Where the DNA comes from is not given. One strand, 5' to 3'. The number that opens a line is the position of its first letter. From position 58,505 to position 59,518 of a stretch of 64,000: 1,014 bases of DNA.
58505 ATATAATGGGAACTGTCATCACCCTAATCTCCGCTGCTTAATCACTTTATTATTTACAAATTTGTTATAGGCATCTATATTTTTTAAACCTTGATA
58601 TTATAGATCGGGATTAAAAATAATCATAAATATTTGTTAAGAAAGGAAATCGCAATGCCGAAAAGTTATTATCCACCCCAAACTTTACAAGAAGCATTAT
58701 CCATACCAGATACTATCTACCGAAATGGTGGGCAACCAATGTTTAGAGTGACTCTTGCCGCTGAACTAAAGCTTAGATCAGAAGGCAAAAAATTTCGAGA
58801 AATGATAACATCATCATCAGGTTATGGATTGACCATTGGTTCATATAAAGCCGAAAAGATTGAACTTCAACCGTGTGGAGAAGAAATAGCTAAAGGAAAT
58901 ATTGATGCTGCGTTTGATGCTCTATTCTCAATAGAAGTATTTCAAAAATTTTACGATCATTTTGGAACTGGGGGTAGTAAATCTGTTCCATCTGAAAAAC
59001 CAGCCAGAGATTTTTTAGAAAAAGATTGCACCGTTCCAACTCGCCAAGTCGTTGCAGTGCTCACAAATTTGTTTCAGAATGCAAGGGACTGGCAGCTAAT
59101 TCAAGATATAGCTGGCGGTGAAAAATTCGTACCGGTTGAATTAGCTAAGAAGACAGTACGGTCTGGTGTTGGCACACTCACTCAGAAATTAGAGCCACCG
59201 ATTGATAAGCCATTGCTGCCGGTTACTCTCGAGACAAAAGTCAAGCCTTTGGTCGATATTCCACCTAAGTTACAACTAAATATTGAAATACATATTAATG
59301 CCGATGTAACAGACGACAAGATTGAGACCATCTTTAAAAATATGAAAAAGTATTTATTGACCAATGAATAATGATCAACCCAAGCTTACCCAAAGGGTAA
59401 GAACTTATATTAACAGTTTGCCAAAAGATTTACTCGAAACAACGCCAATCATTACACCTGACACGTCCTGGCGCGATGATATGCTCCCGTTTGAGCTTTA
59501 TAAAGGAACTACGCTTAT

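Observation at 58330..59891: AT-rich two-gene cassette of unknown function immediately downstream of the RM enzyme (candidate defence/abortive-infection module)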

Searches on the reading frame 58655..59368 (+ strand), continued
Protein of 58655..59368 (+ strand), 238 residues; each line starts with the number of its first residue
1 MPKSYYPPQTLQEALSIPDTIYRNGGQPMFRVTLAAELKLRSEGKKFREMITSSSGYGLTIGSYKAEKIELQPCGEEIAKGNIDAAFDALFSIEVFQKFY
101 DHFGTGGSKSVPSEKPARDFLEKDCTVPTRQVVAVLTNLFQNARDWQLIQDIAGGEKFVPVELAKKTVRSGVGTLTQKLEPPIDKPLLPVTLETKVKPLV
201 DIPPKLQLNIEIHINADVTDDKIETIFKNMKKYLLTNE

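Call 74: search_protein_families(library=padloc, alignment_id=A5, max_evalue=0.01)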
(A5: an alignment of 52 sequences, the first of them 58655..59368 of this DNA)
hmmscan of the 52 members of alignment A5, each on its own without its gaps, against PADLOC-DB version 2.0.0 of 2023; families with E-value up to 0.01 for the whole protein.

A. member 1, window:58655-59368:+ (238 aa): 0 families

B. families by the number of members that match (of 52 scanned): 2 families
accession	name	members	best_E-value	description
PDLC04589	PDC-M34A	32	5.9e-45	-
PDLC04588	PDC-M34A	19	2.6e-27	-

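Call 82: find_encoding_contigs(protein=P0158, flank=8000, max_places=1)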
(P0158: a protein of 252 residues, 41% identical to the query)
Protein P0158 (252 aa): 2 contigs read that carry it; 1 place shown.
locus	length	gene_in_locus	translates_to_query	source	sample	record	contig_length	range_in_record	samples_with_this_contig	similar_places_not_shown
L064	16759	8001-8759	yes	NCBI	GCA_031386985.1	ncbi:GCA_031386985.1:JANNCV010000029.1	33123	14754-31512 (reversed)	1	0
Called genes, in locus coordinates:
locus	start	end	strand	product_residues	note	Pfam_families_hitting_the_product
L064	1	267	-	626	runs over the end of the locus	?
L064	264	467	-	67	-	PF19335:HMBD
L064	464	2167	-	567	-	PF25954:Beta-barrel_RND_2, PF19335:HMBD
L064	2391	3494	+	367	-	PF00144:Beta-lactamase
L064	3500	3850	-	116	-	-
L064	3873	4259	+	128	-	-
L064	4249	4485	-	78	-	-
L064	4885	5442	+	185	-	PF12804:NTP_transf_3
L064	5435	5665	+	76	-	-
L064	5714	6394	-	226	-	-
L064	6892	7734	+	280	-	PF00196:GerE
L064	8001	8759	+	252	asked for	-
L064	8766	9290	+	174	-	-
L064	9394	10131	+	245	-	PF13372:Alginate_exp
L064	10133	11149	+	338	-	PF00389:2-Hacid_dh, PF02826:2-Hacid_dh_C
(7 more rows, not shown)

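Call 83: find_encoding_contigs(protein=P0192, flank=8000, max_places=1)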
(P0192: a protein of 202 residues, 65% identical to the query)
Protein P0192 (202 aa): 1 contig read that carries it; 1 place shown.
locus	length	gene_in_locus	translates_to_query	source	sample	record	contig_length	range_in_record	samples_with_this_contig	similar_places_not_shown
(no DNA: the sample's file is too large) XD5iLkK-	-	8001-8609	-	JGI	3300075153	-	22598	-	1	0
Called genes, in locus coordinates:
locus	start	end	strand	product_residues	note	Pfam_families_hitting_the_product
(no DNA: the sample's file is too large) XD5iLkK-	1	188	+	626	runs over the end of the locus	PF13292:DXP_synthase_N, PF00456:Transketolase_N, PF00676:E1_dh (weak), PF02775:TPP_enzyme_C, PF02779:Transket_pyr, PF02780:Transketolase_C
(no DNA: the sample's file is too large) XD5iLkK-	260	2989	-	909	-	PF00690:Cation_ATPase_N, PF00122:E1-E2_ATPase, PF00702:Hydrolase, PF13246:Cation_ATPase, PF12710:HAD (weak), PF00689:Cation_ATPase_C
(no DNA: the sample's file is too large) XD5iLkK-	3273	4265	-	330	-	PF03741:TerC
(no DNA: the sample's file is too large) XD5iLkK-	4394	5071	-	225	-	PF02254:TrkA_N, PF02080:TrkA_C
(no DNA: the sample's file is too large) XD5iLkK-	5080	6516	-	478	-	PF02386:TrkH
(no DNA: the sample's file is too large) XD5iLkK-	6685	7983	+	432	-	PF00919:UPF0004, PF04055:Radical_SAM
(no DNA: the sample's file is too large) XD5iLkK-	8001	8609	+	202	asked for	PF17278:DUF5343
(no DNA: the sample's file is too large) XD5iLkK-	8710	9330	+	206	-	PF01694:Rhomboid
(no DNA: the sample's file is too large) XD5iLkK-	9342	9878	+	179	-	?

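Call 86: search_dna_similar(query=window:58655-59368:+, collection=plasmids, mode=protein, max_evalue=0.001, max_rows=10)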
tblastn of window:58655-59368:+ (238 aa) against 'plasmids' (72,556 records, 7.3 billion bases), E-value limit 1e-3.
No match.

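Call 88: search_dna_similar(query=window:58655-59368:+, collection=phages, mode=protein, max_evalue=0.001, max_rows=10)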
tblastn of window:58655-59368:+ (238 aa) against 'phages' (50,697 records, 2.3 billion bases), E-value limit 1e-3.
No match.

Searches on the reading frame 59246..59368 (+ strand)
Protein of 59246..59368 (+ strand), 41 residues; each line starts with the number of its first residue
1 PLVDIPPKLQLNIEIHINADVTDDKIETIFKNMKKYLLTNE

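Call 46: find_homologous_proteins(query=A4, max_evalue=0.01)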
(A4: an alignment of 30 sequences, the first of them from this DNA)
Query A4 (30 sequences) (41 aa, profile of the alignment): 8 proteins with E <= 0.01 among 27 candidates.
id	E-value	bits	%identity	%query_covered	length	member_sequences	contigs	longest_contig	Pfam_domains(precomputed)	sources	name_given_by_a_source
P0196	9.4e-23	97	77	95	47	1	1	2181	-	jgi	-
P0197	1.5e-19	87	68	93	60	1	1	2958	-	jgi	jgi:hypothetical protein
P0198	2.1e-19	87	59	95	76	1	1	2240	-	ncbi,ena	-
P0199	2.3e-17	80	53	98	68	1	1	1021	-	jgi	jgi:hypothetical protein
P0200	7.5e-17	78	57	85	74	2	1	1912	-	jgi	-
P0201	1.6e-15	74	61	80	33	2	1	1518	-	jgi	jgi:hypothetical protein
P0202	6.3e-9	53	63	59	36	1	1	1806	-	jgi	jgi:hypothetical protein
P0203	2.7e-6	45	79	46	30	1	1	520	-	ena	-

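Call 48: find_encoding_contigs(protein=P0198, flank=3000, max_places=2)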
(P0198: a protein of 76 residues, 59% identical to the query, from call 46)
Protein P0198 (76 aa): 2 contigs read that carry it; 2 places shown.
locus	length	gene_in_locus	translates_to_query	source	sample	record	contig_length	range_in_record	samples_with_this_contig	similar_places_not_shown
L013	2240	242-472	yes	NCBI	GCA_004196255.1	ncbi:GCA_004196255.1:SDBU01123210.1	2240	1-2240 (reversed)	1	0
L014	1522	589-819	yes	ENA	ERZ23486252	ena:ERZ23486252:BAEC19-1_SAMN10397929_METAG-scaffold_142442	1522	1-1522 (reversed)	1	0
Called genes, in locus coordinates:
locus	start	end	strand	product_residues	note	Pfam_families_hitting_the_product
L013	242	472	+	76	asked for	-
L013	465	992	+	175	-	-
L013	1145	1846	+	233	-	PF22935:RM44_endonuclase (weak), PF14622:Ribonucleas_3_3, PF00636:Ribonuclease_3, PF00035:dsrm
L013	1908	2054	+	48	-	-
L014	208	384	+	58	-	-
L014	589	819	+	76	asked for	-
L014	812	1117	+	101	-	-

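Call 75: find_related_loci(query=A4, collection=genome_contigs, flank=6000)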
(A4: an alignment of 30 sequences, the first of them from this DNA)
Query A4 (41 aa) in genome_contigs; peptide patterns used: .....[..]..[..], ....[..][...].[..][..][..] (x = any residue, [..] = any of these).
132 stretches matched a pattern; 19 encode a relative of the query (tblastn E <= 1e-3); 19 distinct loci.
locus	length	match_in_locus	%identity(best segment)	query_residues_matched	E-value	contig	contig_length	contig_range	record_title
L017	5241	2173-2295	80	1-41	9e-19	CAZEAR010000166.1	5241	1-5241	MAG TPA_asm: uncultured Dehalococcoidales bacterium isolate binchicken_co294_169 genome assembly, contig: NODE_12690_len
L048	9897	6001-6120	73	1-40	3e-17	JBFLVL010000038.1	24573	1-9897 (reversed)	MAG: Chloroflexota bacterium isolate MAG005 MAG005_38, whole genome shotgun sequence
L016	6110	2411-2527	74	3-41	4e-17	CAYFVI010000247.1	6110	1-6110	MAG TPA_asm: uncultured Dehalococcoidaceae bacterium isolate ERP108616_co1_214 genome assembly, contig: k119_897068, who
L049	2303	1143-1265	63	1-41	1e-14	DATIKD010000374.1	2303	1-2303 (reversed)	MAG TPA_asm: Dehalococcoidales bacterium isolate SMAG_U15709 k141_96608, whole genome shotgun sequence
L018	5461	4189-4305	64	3-41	2e-14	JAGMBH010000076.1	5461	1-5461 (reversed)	MAG: Dehalococcoidia bacterium isolate RS_16_13 ZL425.bin.13.fa_76, whole genome shotgun sequence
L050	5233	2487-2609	56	1-41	4e-13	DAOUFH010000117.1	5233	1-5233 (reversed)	MAG TPA_asm: Dehalococcoidales bacterium isolate R103_18 k99_451673, whole genome shotgun sequence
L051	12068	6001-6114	66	1-38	5e-13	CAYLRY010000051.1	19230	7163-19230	MAG TPA_asm: uncultured Dehalococcoidales bacterium isolate binchicken_co43_148 genome assembly, contig: NODE_5068_lengt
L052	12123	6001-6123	49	1-41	7e-12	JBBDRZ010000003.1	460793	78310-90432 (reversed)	MAG: Chloroflexota bacterium isolate LejiaC_69_380 Lejia_C_14_length_460793_cov_229, whole genome shotgun sequence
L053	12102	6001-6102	53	7-40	1e-10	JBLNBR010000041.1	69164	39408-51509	MAG: Ignavibacteriales bacterium isolate MAG146 PRJNA950955_bin8_renamed_40, whole genome shotgun sequence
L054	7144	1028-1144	46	3-41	2e-10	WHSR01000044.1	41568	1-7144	MAG: Streptosporangiales bacterium isolate Dino_bin12 k141_334064_length_41568_cov_22.0100, whole genome shotgun sequenc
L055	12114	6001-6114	47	3-40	2e-10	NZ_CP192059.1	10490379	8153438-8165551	Amycolatopsis sp. CA-161197 chromosome, complete genome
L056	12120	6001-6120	43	1-40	2e-9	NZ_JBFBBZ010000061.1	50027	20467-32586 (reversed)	Amycolatopsis sp. NPDC051061 NPDC051061_18_B1.ctg-0061, whole genome shotgun sequence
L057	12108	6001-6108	56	3-38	2e-9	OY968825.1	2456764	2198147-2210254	MAG: uncultured Solirubrobacterales bacterium isolate MFD01872.bin.c.2 genome assembly, chromosome: 1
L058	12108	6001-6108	53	3-38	4e-9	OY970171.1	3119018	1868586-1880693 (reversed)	MAG: uncultured Gaiellaceae bacterium isolate MFD09212.bin.c.3 genome assembly, chromosome: 1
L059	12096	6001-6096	53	7-38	5e-9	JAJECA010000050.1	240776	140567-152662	MAG: Acidimicrobiia bacterium isolate jk18x9bins.74 k141_421490, whole genome shotgun sequence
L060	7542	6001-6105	49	7-41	6e-9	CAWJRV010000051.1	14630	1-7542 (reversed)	MAG: uncultured Actinomycetes bacterium isolate MFD01476.bin.4.90 genome assembly, contig: contig_38232, whole genome sh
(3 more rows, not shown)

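Call 79: search_protein_families(library=padloc, proteins=[L055:6110-6709:+, L052:6119-6703:+, L057:6131-6700:+, L059:6113-6682:+, L060:6146-6703:+, L049:1311-1742:+, L050:2786-3214:+, L053:6101-6607:+], max_evalue=1)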
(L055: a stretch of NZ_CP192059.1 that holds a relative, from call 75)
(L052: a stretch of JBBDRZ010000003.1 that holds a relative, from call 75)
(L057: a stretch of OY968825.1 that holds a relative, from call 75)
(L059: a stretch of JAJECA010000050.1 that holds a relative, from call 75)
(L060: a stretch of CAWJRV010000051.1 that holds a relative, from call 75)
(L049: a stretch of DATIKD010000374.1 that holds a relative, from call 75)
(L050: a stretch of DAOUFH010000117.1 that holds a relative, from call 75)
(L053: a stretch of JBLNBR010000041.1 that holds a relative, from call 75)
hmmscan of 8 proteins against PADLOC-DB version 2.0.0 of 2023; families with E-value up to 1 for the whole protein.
L055:6110-6709:+ (200 aa): 1 family
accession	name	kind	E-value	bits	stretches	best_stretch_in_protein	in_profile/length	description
PDLC02413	Aga_Nuclease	-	6.6e-08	30.2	1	73-138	21-82/267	-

L052:6119-6703:+ (195 aa): 1 family
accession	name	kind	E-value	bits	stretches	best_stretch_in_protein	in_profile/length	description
PDLC02413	Aga_Nuclease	-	1.8e-09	35.3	1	70-145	19-92/267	-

L057:6131-6700:+ (190 aa): 2 families
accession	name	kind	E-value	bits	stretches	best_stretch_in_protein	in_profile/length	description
PDLC04108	PD-T7-3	-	0.0012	16.1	1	55-83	19-47/432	-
PDLC04530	PDC-M23B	-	0.045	9.7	1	18-53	134-169/828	-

L059:6113-6682:+ (190 aa): 1 family
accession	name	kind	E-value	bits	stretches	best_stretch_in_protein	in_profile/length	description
PDLC04108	PD-T7-3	-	6.5e-05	20.3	1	55-84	19-48/432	-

L060:6146-6703:+ (186 aa): 1 family
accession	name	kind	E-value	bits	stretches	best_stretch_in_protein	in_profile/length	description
PDLC04108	PD-T7-3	-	0.07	10.3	1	50-78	19-47/432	-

L049:1311-1742:+ (144 aa): 0 families

L050:2786-3214:+ (143 aa): 1 family
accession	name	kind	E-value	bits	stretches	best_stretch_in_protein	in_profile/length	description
PDLC04600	PDC-M36B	-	0.0055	14.5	1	4-69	7-73/117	-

L053:6101-6607:+ (169 aa): 1 family
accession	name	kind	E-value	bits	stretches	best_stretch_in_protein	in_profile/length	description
PDLC04017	PD-Lambda-5_A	-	0.029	11.2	1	38-106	331-399/473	-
